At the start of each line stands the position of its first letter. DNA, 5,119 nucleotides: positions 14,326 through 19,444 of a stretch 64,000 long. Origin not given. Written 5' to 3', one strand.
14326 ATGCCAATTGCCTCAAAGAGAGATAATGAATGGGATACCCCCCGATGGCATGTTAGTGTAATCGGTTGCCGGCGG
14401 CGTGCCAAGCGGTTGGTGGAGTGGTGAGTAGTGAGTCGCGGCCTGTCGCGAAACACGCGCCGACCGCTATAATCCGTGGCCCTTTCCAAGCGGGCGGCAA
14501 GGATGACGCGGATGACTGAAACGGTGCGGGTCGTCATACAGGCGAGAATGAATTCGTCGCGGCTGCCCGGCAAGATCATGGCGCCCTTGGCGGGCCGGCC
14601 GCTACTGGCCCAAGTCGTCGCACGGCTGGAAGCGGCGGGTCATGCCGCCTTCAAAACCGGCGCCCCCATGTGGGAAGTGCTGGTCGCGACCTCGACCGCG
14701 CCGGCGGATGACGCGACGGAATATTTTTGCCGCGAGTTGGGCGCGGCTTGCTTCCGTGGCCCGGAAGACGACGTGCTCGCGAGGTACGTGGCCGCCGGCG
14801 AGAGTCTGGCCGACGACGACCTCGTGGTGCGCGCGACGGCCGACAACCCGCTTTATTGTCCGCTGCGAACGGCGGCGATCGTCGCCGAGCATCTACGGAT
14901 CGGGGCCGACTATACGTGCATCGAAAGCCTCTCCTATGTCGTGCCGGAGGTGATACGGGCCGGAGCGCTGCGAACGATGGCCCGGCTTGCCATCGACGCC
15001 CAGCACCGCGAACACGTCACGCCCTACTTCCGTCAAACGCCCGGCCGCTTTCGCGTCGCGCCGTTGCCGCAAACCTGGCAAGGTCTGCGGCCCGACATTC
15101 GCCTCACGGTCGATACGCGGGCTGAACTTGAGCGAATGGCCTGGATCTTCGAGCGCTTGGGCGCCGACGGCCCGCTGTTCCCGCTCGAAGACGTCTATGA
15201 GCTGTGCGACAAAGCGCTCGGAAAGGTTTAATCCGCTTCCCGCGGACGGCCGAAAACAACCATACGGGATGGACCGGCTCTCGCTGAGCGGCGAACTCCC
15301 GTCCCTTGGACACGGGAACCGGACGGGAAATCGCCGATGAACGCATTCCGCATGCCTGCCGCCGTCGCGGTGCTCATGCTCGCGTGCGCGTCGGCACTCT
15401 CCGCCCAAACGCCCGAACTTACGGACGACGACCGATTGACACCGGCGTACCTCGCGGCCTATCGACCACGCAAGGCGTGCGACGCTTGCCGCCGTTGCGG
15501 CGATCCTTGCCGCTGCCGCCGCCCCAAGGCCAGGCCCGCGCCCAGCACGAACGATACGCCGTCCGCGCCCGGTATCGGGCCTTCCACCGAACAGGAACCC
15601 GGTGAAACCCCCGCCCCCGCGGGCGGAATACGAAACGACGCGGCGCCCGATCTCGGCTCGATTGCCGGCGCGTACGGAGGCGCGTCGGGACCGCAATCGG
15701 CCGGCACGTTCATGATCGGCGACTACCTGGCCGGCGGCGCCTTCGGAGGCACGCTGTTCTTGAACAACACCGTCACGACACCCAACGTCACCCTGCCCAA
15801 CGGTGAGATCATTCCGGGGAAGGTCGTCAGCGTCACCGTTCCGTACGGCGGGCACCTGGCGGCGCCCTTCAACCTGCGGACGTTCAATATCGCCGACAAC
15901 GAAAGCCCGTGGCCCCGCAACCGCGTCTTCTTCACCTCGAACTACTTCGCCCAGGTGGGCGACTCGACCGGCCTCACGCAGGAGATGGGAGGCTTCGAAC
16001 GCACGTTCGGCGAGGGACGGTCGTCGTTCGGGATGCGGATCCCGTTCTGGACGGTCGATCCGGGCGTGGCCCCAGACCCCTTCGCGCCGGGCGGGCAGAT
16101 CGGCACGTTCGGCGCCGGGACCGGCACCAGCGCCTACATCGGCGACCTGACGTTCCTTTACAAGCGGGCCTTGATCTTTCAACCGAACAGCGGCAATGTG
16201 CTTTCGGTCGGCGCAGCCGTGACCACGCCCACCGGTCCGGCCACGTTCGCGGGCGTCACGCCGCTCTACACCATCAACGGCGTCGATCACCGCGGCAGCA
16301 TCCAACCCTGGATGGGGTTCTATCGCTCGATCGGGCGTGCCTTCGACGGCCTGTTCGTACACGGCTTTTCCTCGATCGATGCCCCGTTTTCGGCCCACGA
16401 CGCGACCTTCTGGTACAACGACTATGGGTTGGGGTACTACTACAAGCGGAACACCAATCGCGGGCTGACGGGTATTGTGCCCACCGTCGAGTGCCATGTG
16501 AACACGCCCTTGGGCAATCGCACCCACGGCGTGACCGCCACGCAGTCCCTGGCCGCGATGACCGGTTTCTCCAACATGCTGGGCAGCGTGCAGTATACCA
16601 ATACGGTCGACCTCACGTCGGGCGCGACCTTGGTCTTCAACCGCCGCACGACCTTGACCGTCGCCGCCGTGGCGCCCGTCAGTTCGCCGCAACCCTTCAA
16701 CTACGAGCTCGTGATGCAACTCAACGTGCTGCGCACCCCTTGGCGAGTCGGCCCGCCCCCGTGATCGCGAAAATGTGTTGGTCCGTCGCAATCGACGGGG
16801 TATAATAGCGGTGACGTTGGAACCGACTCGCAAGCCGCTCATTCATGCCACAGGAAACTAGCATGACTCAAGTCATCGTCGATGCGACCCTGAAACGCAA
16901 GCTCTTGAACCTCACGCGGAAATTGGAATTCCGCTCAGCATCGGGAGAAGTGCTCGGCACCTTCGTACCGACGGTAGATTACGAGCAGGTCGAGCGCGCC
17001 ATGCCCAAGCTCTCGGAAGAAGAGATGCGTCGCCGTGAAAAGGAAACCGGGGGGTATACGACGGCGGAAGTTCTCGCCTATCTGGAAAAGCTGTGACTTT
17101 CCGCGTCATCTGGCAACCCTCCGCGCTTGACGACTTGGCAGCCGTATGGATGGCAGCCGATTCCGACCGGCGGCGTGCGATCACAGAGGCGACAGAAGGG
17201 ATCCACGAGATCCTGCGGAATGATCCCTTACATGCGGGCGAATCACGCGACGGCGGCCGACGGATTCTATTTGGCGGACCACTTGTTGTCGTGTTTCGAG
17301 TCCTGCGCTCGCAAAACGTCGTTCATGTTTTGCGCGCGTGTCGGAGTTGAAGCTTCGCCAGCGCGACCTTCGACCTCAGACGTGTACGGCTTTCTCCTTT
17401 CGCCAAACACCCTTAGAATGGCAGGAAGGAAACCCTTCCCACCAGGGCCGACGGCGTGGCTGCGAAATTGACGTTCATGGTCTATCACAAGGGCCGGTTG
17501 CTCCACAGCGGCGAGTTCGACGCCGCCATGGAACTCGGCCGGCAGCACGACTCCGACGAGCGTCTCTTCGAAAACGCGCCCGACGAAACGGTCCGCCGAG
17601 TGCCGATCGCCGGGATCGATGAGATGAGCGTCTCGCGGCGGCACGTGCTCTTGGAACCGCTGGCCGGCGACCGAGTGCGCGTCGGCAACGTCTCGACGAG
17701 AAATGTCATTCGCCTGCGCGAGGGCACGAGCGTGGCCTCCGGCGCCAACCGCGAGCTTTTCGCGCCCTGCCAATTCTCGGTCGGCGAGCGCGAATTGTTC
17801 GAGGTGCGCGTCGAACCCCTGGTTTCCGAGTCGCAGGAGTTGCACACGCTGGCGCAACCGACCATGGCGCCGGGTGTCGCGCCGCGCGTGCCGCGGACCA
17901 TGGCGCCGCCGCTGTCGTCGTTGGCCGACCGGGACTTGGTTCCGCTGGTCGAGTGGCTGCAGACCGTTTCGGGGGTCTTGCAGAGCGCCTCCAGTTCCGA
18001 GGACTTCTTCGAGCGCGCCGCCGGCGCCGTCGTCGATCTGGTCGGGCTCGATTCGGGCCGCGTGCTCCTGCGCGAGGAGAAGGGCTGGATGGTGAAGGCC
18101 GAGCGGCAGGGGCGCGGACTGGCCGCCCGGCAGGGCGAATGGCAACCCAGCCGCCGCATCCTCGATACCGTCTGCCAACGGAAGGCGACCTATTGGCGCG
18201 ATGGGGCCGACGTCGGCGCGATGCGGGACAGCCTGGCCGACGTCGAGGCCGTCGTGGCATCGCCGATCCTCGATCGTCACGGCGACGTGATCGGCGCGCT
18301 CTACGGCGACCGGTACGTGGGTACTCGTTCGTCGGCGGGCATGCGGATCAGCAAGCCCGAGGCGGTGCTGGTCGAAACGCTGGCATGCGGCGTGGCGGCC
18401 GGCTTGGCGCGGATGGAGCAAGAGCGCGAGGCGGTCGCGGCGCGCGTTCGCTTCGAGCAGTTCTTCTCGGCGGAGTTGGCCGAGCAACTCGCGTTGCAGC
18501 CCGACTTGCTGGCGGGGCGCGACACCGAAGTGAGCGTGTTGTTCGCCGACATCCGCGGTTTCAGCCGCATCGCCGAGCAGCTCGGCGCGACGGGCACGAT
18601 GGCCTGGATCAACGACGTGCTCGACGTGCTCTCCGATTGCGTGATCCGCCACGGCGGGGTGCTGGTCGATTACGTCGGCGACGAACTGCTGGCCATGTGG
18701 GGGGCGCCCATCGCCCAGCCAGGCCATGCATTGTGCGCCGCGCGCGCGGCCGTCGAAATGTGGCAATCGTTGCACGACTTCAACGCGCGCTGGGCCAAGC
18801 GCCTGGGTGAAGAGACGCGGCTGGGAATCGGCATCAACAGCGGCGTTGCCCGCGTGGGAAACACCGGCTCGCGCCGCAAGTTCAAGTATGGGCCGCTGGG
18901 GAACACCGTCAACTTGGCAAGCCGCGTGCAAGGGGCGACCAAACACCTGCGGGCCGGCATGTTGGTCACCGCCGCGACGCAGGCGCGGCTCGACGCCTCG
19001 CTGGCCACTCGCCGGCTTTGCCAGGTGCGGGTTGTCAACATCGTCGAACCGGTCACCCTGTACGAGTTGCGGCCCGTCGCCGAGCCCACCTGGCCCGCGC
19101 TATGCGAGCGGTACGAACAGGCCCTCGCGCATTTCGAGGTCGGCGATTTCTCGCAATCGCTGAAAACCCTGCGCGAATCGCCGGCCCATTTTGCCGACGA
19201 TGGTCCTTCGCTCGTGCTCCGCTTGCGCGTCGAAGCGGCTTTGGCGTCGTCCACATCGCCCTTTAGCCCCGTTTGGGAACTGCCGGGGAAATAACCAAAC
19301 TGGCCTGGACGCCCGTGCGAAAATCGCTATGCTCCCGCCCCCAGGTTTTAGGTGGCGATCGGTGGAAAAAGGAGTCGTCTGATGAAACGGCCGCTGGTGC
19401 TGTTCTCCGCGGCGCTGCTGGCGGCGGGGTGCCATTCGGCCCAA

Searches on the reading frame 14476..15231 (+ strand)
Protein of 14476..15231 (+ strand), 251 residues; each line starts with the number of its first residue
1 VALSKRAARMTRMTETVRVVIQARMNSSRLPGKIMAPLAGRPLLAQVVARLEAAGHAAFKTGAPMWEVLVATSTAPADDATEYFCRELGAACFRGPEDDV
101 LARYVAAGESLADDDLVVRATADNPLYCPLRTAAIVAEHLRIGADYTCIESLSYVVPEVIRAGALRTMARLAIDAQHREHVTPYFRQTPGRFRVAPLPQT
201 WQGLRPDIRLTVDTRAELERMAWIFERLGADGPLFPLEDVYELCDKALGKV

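Call 74: search_protein_families(library=pfam, proteins=[window:14476-15231:+], max_evalue=0.001)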
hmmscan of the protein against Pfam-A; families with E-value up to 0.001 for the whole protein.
window:14476-15231:+ (251 aa): 2 families
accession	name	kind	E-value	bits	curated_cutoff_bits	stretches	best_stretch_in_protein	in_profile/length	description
PF02348.25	CTP_transf_3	-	3.7e-21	76.4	22.6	1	19-196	2-174/217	Cytidylyltransferase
PF12804.13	NTP_transf_3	-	4.2e-05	24.2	27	1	25-180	12-153/160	MobA-like NTP transferase domain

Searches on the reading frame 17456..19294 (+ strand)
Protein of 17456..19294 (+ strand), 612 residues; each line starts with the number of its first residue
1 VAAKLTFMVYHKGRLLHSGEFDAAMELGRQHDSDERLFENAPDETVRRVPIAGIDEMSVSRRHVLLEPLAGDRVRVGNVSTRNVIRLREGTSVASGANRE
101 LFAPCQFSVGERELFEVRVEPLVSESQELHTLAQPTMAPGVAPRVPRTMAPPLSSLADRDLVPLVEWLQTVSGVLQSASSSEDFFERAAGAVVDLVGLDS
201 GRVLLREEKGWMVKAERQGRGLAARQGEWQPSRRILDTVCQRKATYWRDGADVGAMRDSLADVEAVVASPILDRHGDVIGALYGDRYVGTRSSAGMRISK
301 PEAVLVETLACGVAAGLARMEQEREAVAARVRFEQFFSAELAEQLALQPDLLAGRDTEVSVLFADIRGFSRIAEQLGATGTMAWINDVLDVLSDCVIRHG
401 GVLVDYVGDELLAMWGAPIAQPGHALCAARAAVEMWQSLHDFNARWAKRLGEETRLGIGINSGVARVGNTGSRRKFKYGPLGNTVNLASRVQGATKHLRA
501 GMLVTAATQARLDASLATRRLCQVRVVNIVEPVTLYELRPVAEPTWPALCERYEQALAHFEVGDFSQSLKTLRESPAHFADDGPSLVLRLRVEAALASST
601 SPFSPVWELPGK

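Call 73: search_protein_families(library=pfam, proteins=[window:17456-19294:+], max_evalue=0.001)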
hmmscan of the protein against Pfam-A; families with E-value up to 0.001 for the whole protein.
window:17456-19294:+ (612 aa): 1 family
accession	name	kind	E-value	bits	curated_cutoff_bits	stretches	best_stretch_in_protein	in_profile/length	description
PF00211.25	Guanylate_cyc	-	1.3e-17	64.4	21.9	1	356-513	6-156/183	Adenylate and Guanylate cyclase catalytic domain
